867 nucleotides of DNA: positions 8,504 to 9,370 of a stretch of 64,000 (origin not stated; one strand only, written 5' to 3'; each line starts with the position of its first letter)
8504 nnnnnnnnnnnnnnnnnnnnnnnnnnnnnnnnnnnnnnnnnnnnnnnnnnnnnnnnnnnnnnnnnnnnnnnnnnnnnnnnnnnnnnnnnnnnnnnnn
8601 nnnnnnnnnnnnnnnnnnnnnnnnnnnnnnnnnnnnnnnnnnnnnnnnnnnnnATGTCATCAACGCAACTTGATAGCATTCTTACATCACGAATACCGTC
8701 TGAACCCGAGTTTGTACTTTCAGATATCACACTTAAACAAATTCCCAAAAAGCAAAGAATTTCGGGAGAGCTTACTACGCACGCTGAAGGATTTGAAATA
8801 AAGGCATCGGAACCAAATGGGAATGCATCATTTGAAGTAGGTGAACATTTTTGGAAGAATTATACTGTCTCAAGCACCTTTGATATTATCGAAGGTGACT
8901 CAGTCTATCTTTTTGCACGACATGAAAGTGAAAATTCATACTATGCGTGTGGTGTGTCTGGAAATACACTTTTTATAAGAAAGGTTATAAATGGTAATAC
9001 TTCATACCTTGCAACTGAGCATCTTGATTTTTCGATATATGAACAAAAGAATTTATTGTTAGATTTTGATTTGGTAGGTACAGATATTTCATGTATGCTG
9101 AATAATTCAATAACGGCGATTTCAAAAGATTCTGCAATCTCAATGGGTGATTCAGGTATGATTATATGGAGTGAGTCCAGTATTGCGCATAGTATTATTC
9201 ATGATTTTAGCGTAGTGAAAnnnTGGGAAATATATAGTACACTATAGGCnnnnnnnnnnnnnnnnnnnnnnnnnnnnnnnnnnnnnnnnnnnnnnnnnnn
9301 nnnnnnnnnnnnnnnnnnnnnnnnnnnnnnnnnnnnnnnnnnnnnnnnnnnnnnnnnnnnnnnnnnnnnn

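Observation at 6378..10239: PgaC/PgaB-like exopolysaccharide locus with a novel shared C-terminal domain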

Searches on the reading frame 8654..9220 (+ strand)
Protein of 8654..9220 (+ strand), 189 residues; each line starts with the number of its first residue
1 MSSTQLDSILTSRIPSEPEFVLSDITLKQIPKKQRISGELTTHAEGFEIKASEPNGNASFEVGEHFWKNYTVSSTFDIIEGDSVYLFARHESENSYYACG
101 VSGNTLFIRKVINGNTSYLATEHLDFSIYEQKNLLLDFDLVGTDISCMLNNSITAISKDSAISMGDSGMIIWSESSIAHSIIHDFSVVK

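Call 13: find_homologous_proteins(query=window:8654-9220:+, max_evalue=0.001)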
Query window:8654-9220:+: 41 candidates shared short words with the query, none scored E <= 0.001.
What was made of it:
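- Tried and rejected: A homologue search with the deacetylase C-terminal 189 aa alone returned nothing, not even the protein itself (call 13).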

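Call 32: search_protein_families(library=pfam, alignment_id=A3, max_evalue=1)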
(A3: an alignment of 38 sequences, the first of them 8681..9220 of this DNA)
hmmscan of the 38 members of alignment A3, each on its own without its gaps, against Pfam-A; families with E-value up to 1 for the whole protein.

A. member 1, window:8681-9220:+ (180 aa): 0 families

B. families by the number of members that match (of 38 scanned): 24 families
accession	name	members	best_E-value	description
PF06439.18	3keto-disac_hyd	7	0.0012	3-keto-disaccharide hydrolase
PF21708.4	Glyco_hydro_59_C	3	0.024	Galactocerebrosidase, C-terminal lectin domain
PF00722.28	Glyco_hydro_16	2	0.00027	Glycosyl hydrolases family 16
PF17995.8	GH101_N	2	0.0025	Endo-alpha-N-acetylgalactosaminidase N-terminal domain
PF13385.13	Laminin_G_3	2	0.0085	Concanavalin A-like lectin/glucanases superfamily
PF20407.5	DUF1583_N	2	0.049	Domain of unknown function (DUF1583_N)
PF14783.12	BBS2_Mid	1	0.011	Ciliary BBSome complex subunit 2, middle region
PF21988.2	G7C_GBD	1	0.014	Podovirus tailspike protein Galactose-binding domain-like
PF17936.7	Big_6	1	0.027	Bacterial Ig domain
PF17317.7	MFA1_2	1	0.037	Mating hormone A-factor 1&2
PF19197.5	DUF5872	1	0.042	Family of unknown function (DUF5872)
PF11411.13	DNA_ligase_IV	1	0.058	DNA ligase IV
PF14059.11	DUF4251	1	0.06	Domain of unknown function (DUF4251)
PF07433.17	DUF1513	1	0.061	Protein of unknown function (DUF1513)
PF00829.26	Ribosomal_L21p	1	0.07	Ribosomal prokaryotic L21 protein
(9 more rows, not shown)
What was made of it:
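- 8681..9220 (+): C-terminal concanavalin-A-like, CBM66-like module of the deacetylase (aa 340-519). 7 of 38 family members weakly match PF06439 (call 32).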

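Call 36: predict_structure(alignment_id=A3)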
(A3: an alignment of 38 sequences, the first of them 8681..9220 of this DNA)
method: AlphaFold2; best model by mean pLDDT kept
length: 180 residues; sequences in the alignment: 38
mean_pLDDT: 94.6   pTM: 0.90
mean pLDDT of the five models: 94.6, 93.6, 93.5, 93.4, 93.1
residues with pLDDT >= 90: 159; 70-90: 20; 50-70: 1; < 50: 0
segments of 3 or more residues with pLDDT < 50: none
pLDDT, mean of each block of 10 residues (from residue 1): 82 96 88 97 96 94 98 96 94 96 97 91 95 97 96 94 96 98
secondary structure, 60 per line:
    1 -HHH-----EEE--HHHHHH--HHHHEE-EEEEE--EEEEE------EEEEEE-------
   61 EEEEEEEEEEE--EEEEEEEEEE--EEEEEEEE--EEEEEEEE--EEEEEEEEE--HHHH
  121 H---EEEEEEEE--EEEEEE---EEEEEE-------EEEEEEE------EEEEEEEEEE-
elements in order: E10-12 H15-20 H23-26 E30-34 E37-41 E48-53 E61-71 E74-83 E86-93 E96-103 E106-114 H117-121 E125-132 E135-140 E144-149 E157-163 E170-179
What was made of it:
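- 8681..9220 (+): AlphaFold2 model with pLDDT 94.6 (call 36).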

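Call 46: search_solved_structures(query=A3, max_evalue=10, show_alignments=2)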
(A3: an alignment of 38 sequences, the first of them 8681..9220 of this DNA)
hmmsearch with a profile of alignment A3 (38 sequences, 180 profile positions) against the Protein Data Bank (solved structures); distinct sequences matched with E-value up to 10: 14.
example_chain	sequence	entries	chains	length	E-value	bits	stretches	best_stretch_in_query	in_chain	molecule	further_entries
4b1l_A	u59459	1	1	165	0.0015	21.3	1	102-166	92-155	LEVANASE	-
4azz_A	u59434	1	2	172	0.0016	21.2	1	103-166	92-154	LEVANASE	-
4b1m_A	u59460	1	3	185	0.002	20.9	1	103-166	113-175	LEVANASE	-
8hif_y4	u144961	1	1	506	0.017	17.9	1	35-69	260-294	VP88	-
7ncz_A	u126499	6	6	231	0.025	17.3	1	92-158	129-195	Alginate lyase (PL7)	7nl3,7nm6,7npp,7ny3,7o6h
6ywf_A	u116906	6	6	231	0.025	17.3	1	92-158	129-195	Alginate lyase (PL7)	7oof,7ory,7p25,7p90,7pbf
2yno_A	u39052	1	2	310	0.63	12.7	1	60-97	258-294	Coatomer subunit beta'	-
8enx_A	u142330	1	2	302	0.79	12.4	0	60-95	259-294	Coatomer subunit beta'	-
2ynn_A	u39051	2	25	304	0.82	12.4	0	60-95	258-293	COATOMER SUBUNIT BETA'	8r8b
4j79_A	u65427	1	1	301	0.87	12.3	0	60-95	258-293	Coatomer subunit beta'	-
4j73_A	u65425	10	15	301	0.88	12.3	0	60-95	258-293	Coatomer subunit beta'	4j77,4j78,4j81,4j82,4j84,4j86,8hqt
8ens_A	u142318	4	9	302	0.88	12.3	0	60-95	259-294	Coatomer subunit beta'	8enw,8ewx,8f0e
8hqw_A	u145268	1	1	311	0.93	12.2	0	60-95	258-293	Coatomer subunit beta',MHV Spike Hxx sorting motif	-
8szx_A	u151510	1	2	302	0.96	12.2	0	60-95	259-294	Coatomer subunit beta'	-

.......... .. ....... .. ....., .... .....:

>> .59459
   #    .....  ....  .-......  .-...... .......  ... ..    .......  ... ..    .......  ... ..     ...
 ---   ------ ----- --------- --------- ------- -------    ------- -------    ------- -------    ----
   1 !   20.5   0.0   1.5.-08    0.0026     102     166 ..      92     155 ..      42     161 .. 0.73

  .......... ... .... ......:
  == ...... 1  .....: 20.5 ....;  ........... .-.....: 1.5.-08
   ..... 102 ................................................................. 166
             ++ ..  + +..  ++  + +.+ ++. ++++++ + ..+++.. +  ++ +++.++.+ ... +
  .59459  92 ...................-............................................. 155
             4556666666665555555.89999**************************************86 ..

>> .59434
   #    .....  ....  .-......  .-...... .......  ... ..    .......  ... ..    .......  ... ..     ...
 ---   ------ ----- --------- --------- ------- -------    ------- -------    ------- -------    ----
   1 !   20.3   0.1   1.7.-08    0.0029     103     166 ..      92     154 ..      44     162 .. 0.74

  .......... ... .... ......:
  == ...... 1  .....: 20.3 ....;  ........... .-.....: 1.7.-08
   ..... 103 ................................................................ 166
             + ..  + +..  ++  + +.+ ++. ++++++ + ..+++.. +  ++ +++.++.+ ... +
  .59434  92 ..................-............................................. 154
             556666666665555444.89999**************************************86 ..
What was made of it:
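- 8681..9220 (+): Profile against PDB sequences finds CBM66 levanase at E=0.0015 (call 46).
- On CBM66 (CAZy family, by sequence): Deacetylase-module profile against B. subtilis levanase CBM66: E=0.0015 over 65 residues (call 46).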
